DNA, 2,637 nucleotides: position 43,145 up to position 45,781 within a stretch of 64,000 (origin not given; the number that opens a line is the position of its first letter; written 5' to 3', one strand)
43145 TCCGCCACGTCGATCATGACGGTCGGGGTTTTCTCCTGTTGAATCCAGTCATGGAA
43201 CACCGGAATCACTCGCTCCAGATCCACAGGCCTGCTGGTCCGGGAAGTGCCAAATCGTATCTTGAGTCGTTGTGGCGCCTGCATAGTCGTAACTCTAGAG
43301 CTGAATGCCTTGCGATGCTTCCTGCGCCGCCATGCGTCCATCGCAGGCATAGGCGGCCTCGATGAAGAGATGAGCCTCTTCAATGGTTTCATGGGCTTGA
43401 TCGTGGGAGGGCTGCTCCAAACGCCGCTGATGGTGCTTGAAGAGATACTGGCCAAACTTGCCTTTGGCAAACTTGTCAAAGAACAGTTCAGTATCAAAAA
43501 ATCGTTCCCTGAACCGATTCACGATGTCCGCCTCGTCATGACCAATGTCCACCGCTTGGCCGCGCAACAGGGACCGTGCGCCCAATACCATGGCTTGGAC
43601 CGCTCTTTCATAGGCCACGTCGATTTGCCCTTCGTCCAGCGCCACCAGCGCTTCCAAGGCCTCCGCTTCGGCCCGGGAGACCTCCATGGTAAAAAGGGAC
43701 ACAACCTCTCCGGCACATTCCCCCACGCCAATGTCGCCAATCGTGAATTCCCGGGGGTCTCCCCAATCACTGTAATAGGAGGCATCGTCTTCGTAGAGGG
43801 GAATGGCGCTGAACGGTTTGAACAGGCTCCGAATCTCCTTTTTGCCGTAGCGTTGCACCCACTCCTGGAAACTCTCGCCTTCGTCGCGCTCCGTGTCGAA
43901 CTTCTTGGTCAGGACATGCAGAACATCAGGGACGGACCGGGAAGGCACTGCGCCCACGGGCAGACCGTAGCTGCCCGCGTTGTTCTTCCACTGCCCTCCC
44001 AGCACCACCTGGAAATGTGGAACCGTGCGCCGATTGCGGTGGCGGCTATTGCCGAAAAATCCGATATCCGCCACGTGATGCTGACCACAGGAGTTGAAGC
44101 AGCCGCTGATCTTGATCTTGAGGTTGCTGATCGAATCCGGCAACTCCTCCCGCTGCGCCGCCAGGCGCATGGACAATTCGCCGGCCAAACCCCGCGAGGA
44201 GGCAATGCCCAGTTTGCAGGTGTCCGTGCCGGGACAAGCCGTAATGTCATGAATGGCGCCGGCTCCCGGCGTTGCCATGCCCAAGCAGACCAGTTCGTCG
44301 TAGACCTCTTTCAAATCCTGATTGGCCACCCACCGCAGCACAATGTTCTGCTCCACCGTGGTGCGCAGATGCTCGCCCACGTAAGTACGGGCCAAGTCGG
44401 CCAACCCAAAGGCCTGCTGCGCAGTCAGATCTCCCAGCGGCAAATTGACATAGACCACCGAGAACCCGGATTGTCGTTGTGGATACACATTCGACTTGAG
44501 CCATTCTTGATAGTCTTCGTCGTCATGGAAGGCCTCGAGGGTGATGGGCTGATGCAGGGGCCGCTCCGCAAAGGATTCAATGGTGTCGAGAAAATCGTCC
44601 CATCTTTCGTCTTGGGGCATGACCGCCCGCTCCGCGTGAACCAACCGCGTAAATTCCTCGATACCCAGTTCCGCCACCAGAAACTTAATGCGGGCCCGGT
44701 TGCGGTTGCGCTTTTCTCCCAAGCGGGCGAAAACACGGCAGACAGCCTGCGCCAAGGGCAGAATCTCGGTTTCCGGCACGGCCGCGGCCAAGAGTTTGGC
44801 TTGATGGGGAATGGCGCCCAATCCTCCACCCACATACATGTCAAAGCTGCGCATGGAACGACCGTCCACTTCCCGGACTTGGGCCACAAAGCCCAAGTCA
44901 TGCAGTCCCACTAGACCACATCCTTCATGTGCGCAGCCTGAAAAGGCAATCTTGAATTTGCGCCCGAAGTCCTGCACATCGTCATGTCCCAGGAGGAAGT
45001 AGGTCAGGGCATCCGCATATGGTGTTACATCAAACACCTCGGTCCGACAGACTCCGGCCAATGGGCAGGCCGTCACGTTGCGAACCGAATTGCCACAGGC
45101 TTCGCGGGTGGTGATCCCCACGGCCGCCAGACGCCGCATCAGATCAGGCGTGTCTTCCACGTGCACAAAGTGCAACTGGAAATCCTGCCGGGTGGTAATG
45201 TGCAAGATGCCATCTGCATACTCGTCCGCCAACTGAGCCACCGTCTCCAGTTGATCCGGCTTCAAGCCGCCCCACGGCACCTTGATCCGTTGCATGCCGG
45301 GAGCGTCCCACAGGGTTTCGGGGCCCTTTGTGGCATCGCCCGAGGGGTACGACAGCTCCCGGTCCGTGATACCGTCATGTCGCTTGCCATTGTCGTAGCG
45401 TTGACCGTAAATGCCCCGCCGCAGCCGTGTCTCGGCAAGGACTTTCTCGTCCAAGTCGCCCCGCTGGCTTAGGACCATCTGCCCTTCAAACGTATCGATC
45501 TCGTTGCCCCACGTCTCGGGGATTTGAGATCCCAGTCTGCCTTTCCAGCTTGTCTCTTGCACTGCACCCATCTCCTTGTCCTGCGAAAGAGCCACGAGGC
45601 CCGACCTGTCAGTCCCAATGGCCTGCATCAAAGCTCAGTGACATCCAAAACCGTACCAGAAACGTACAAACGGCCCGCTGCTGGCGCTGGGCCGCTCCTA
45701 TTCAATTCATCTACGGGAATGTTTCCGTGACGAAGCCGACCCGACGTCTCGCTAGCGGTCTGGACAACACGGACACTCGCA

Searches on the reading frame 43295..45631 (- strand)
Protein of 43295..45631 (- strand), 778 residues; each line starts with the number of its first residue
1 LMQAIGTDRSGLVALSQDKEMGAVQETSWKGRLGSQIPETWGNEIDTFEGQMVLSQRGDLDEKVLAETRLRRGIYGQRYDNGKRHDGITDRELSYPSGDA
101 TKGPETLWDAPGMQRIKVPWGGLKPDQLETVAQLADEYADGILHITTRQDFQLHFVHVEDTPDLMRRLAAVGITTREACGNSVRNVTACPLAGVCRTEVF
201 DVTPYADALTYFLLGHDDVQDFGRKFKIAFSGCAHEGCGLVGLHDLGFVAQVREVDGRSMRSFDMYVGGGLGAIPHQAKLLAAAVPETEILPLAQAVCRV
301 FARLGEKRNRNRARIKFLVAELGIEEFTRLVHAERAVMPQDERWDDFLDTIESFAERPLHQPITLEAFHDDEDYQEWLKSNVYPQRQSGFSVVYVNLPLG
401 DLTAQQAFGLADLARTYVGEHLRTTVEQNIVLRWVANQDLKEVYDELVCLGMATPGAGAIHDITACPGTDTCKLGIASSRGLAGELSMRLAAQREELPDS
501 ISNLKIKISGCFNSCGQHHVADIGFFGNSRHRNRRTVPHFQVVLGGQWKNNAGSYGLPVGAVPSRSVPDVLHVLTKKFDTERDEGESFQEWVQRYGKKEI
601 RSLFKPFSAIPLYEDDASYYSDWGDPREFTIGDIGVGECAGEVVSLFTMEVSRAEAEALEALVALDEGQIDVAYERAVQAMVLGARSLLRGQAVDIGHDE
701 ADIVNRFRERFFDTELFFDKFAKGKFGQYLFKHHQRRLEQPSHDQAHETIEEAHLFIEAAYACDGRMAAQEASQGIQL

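Call 33: search_protein_families(library=pfam, proteins=[window:43295-45631:-], max_evalue=0.00001)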
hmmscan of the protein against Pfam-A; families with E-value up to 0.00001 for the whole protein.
window:43295-45631:- (778 aa): 2 families
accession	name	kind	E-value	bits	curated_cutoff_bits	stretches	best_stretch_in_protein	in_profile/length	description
PF01077.27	NIR_SIR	-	1.8e-52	177.4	27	2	179-333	1-152/158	Nitrite and sulphite reductase 4Fe-4S domain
PF03460.22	NIR_SIR_ferr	-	2e-35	120.8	24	2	113-171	11-69/69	Nitrite/Sulfite reductase ferredoxin-like half domain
